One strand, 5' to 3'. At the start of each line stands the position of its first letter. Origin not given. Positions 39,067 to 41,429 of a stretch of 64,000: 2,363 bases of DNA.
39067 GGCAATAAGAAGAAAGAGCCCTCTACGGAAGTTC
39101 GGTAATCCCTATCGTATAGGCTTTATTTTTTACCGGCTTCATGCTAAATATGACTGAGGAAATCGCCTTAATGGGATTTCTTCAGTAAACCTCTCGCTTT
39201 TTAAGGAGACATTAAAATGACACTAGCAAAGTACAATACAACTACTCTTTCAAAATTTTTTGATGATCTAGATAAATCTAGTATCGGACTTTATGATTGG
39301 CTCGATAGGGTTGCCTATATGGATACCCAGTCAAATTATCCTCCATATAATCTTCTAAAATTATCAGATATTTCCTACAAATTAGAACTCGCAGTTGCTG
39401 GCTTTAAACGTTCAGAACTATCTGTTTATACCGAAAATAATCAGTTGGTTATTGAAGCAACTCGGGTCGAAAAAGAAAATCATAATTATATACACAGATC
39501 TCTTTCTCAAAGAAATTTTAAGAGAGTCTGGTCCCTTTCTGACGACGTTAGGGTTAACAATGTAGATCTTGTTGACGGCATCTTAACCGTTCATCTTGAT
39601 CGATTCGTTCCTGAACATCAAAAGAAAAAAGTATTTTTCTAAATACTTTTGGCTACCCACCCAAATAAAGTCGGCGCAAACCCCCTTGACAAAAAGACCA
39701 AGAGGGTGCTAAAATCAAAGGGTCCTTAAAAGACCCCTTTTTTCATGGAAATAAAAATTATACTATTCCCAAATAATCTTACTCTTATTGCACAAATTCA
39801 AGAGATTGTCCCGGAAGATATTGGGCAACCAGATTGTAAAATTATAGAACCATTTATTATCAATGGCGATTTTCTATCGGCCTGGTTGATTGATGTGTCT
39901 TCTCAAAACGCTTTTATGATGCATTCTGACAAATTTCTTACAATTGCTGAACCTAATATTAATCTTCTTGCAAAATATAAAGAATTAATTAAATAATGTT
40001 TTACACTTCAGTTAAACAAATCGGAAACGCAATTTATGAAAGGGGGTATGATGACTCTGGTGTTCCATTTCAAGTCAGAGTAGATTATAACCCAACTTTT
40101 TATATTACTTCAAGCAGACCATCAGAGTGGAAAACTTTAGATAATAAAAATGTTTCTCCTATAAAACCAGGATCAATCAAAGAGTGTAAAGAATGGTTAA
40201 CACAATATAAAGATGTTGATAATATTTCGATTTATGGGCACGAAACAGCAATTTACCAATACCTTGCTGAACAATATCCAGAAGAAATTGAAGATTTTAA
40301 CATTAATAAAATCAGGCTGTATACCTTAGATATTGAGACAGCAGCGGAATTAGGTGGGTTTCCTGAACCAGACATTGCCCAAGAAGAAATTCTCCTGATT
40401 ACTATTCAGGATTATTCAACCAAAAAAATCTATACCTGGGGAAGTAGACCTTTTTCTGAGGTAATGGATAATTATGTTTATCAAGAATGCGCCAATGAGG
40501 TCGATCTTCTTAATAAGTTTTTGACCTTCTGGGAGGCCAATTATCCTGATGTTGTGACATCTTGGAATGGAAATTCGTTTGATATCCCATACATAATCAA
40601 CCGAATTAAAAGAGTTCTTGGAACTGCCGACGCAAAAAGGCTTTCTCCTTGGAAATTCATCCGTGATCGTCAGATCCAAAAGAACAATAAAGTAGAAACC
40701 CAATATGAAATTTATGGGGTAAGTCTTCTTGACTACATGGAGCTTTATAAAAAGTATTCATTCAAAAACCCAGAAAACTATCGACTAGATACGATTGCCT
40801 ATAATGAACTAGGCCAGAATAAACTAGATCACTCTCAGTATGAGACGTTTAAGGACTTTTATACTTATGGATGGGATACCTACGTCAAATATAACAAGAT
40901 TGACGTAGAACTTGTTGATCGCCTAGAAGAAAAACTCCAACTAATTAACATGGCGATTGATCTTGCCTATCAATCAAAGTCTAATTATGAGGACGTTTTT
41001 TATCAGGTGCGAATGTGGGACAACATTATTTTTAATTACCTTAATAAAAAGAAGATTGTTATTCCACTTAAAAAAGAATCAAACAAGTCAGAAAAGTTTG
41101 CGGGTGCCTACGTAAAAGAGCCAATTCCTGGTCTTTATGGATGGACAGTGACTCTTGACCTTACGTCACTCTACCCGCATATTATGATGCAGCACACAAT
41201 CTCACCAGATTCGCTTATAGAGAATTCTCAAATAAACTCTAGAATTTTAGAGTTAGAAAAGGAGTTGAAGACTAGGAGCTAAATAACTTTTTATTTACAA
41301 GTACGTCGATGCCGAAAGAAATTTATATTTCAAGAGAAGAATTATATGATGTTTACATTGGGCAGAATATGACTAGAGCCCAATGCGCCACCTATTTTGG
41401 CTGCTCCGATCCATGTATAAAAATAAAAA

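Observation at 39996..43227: DNA polymerase in two pieces around an HNH gene, with new helical tags at the break and no intron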

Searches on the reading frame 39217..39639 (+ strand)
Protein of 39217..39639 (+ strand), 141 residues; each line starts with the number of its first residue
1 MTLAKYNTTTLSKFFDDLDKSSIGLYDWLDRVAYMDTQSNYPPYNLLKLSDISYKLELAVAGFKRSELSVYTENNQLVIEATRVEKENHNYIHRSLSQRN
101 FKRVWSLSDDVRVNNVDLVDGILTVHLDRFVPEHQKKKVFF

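Call 3: search_protein_families(library=pfam, proteins=[window:39217-39639:+], max_evalue=0.01)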
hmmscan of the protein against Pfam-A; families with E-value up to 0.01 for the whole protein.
window:39217-39639:+ (141 aa): 1 family
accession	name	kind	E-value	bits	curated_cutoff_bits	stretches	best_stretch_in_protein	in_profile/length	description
PF00011.27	HSP20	-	3.1e-15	56.5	20.8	1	51-137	6-95/102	Hsp20/alpha crystallin family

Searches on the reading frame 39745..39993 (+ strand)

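Call 3: search_protein_families(library=pfam, proteins=[window:39745-39993:+], max_evalue=0.01)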
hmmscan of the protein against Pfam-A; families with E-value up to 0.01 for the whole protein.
window:39745-39993:+ (83 aa): 1 family
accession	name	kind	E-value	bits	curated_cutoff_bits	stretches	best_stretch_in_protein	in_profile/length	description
PF20198.3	DUF6561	-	6.2e-31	106.7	27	1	1-83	1-84/84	Family of unknown function (DUF6561)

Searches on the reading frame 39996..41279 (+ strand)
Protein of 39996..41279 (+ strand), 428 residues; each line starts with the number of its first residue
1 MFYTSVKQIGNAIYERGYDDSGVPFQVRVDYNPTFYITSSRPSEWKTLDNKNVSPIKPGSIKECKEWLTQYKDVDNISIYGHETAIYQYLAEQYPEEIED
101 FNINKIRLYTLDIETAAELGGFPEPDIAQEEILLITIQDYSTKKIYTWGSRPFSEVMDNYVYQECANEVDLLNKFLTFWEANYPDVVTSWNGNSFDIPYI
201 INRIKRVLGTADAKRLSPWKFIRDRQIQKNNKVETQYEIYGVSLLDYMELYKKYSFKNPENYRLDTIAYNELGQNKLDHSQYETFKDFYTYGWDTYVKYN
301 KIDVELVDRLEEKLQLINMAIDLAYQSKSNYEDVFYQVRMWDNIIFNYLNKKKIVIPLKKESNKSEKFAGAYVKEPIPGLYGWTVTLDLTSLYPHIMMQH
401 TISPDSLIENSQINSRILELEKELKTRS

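Call 3: search_protein_families(library=pfam, proteins=[window:39996-41279:+], max_evalue=0.01)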
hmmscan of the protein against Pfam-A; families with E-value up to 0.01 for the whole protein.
window:39996-41279:+ (428 aa): 4 families
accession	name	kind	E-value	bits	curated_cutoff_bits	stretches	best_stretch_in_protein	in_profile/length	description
PF03104.25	DNA_pol_B_exo1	-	6.5e-26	91.7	23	1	71-267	30-242/242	DNA polymerase family B, exonuclease domain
PF00136.26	DNA_pol_B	-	4.2e-11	42.7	23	1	344-416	18-92/453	DNA polymerase family B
PF10108.15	DNA_pol_B_exo2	-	7.8e-07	29.4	24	1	164-304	33-163/213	Predicted 3'-5' exonuclease related to the exonuclease domain of PolB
PF13482.12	RNase_H_2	-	0.0018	18.7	22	0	162-271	34-151/165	RNase_H superfamily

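Call 11: find_homologous_proteins(query=window:39996-41279:+, max_evalue=1e-10)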
Query window:39996-41279:+ (428 aa): 2355 proteins with E <= 1e-10 among 6900 candidates; the best 120 are listed. Only proteins of 235 to 749 residues were searched: fused or split forms outside these lengths cannot appear, so this answer is no evidence that the protein stands alone or is whole; find_related_loci, which searches DNA, has no such limit.
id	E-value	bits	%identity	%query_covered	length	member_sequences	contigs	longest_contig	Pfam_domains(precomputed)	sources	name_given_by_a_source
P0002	1.9e-266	902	91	100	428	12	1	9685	PF00136.27,PF10108.16,PF03104.26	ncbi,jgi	jgi:DNA polymerase elongation subunit (family B)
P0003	6.5e-156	538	56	99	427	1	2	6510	PF00136.27,PF03104.26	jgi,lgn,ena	jgi:DNA polymerase elongation subunit (family B)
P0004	1.7e-152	526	56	97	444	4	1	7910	PF00136.27,PF03104.26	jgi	jgi:DNA polymerase elongation subunit (family B)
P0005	6.2e-150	518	55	99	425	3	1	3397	PF00136.27,PF03104.26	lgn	-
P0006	6.0e-149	515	53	99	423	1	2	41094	PF00136.27,PF03104.26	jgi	jgi:DNA polymerase elongation subunit (family B)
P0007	9.0e-149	514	53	99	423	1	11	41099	PF00136.27,PF03104.26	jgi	jgi:DNA polymerase elongation subunit (family B)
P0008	2.3e-148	513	53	99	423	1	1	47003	PF00136.27,PF03104.26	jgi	-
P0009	1.0e-147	511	52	99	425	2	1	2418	PF00136.27,PF03104.26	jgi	-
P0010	1.0e-147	511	52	99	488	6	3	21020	PF00136.27,PF03104.26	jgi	jgi:DNA polymerase elongation subunit (family B)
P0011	1.9e-147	510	55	95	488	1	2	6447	PF00136.27,PF03104.26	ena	-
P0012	4.8e-147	508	52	99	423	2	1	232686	PF00136.27,PF03104.26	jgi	jgi:DNA polymerase elongation subunit (family B)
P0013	3.4e-146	506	53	97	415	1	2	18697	PF00136.27,PF03104.26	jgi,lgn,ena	-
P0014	5.9e-146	505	52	99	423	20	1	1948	PF00136.27,PF03104.26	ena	-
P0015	8.9e-146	504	53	97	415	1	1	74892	PF00136.27,PF03104.26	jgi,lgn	jgi:DNA polymerase elongation subunit (family B)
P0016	2.3e-145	503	53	99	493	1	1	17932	PF00136.27,PF03104.26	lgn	-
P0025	8.8e-144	498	53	98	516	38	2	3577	PF00136.27,PF03104.26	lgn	-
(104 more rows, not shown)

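Call 28: find_encoding_contigs(protein=P0003, flank=4000, max_places=3)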
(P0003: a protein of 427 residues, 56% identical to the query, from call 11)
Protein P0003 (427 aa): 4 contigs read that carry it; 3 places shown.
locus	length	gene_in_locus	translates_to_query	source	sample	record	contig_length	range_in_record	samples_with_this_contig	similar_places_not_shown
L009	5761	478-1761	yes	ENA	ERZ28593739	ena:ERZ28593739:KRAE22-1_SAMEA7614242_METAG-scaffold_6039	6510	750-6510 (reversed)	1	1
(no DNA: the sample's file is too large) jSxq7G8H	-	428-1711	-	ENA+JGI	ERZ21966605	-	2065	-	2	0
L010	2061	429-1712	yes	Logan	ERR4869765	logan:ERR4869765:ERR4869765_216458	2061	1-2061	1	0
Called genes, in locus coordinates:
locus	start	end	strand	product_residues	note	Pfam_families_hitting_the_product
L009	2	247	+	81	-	?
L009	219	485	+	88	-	PF20198:DUF6561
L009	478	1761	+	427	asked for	PF03104:DNA_pol_B_exo1, PF00136:DNA_pol_B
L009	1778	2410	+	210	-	PF01844:HNH (weak)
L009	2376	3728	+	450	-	PF00136:DNA_pol_B, PF20286:divDNApol (faint)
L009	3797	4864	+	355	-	PF00154:RecA_N, PF08423:Rad51 (faint)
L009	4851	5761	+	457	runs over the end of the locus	PF13481:AAA_25 (weak), PF03796:DnaB_C, PF06745:ATPase (weak)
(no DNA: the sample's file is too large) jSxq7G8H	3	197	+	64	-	?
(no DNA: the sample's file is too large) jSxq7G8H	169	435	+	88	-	PF20198:DUF6561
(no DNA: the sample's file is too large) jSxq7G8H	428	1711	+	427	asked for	PF03104:DNA_pol_B_exo1, PF00136:DNA_pol_B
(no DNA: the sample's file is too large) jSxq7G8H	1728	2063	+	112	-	?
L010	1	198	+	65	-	?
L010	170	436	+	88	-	PF20198:DUF6561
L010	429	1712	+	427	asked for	PF03104:DNA_pol_B_exo1, PF00136:DNA_pol_B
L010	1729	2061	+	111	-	?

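Call 29: find_encoding_contigs(protein=P0002, flank=4000, max_places=3)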
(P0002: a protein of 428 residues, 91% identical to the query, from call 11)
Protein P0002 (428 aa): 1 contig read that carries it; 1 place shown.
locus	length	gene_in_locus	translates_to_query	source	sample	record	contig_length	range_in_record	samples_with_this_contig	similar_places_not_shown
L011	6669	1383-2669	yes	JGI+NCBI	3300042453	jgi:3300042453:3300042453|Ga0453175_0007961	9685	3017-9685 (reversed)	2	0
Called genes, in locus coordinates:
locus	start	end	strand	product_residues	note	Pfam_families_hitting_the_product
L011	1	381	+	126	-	?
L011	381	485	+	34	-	-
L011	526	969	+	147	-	PF01818:Translat_reg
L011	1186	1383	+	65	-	PF20198:DUF6561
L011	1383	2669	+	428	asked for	PF03104:DNA_pol_B_exo1, PF10108:DNA_pol_B_exo2 (weak), PF00136:DNA_pol_B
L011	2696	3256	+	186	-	-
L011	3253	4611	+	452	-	PF00136:DNA_pol_B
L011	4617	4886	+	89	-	-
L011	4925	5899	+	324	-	-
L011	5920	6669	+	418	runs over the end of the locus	PF00154:RecA_N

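Call 66: predict_structure(alignment_id=A4)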
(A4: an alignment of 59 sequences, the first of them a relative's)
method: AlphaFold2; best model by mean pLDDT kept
length: 516 residues; sequences in the alignment: 59
mean_pLDDT: 84.5   pTM: 0.69
mean pLDDT of the five models: 84.5, 83.7, 81.7, 80.9, 80.3
residues with pLDDT >= 90: 273; 70-90: 166; 50-70: 39; < 50: 38
segments of 3 or more residues with pLDDT < 50: 366-397
pLDDT, mean of each block of 10 residues (from residue 1): 95 96 96 93 91 94 91 86 91 90 96 90 92 97 97 95 98 98 97 97 97 97 92 95 96 79 91 80 84 93 96 95 94 85 89 81 45 37 34 45 69 85 82 88 71 84 76 59 57 76 84 77
secondary structure, 60 per line:
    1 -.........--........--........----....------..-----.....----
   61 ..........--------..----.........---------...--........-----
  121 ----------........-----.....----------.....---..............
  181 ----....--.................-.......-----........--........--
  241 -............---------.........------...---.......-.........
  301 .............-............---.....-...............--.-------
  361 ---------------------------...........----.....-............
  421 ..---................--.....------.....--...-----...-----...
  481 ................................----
elements in order: E2-10 E13-20 E23-30 E35-38 E52-56 H61-70 H85-93 E108-115 E131-138 E144-148 E159-163 H167-180 E185-188 H191-207 H209-215 E221-228 E231-238 E242-245 H246-253 H263-271 H284-290 H292-313 H315-326 H330-334 H336-350 H388-398 H409-422 H426-441 H444-448 H455-459 E462-464 E470-472 H478-512

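Call 83: find_encoding_contigs(protein=P0010, flank=3500, max_places=2)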
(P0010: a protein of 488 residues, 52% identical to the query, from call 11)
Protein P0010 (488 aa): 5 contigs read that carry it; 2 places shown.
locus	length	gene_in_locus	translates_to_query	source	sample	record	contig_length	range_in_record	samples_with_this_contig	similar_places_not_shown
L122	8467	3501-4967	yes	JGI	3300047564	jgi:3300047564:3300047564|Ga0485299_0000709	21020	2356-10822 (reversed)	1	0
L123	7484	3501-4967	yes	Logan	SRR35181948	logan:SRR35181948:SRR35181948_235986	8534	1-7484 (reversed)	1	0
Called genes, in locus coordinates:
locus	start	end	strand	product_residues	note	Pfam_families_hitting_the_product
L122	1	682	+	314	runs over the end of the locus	PF05496:RuvB_N (weak), PF13177:DNA_pol3_delta2 (faint), PF13191:AAA_16 (weak), PF13173:AAA_14 (weak), PF13401:AAA_22 (faint), PF00004:AAA, PF21328:Gp44_lid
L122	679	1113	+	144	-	-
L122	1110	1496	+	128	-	PF16790:Phage_clamp_A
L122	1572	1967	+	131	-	PF01818:Translat_reg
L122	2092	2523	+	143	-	PF00011:HSP20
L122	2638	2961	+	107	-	-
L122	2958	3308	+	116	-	PF20198:DUF6561 (weak)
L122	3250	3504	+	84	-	PF20198:DUF6561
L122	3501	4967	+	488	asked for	PF03104:DNA_pol_B_exo1, PF00136:DNA_pol_B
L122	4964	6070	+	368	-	PF00136:DNA_pol_B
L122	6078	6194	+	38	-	-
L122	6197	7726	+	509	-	PF00154:RecA_N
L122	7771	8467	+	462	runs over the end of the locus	PF13481:AAA_25, PF03796:DnaB_C, PF06745:ATPase (weak)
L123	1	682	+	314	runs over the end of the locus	PF05496:RuvB_N (weak), PF13177:DNA_pol3_delta2 (faint), PF13191:AAA_16 (weak), PF13173:AAA_14 (weak), PF13401:AAA_22 (faint), PF00004:AAA, PF21328:Gp44_lid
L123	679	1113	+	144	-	-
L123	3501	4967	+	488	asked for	PF03104:DNA_pol_B_exo1, PF00136:DNA_pol_B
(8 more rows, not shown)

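Call 94: find_encoding_contigs(protein=P0025, flank=1500, max_places=2)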
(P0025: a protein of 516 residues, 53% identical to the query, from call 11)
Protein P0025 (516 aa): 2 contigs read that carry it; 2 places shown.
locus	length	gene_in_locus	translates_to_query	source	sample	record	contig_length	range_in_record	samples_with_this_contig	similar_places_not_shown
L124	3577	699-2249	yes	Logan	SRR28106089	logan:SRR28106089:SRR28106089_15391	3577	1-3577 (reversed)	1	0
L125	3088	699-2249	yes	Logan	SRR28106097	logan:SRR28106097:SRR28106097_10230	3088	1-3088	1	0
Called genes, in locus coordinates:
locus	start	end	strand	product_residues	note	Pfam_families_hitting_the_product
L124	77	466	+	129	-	PF20198:DUF6561 (faint)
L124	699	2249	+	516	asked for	PF03104:DNA_pol_B_exo1, PF00136:DNA_pol_B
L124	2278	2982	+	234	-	-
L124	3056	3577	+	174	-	?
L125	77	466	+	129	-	PF20198:DUF6561 (faint)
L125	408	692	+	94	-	PF20198:DUF6561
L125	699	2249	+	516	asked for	PF03104:DNA_pol_B_exo1, PF00136:DNA_pol_B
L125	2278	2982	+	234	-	-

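Call 96: search_protein_families(library=pfam, proteins=[L124:2278-2979:+], max_evalue=0.01)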
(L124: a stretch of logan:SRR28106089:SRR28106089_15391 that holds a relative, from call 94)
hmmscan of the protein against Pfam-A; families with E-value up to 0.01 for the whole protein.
L124:2278-2979:+ (234 aa): 1 family
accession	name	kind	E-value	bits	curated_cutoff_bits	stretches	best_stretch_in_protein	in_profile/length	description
PF19835.5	SegE_GIY-YIG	-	0.00028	21.5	25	1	29-71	59-101/123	Putative endonuclease segE, GIY-YIG domain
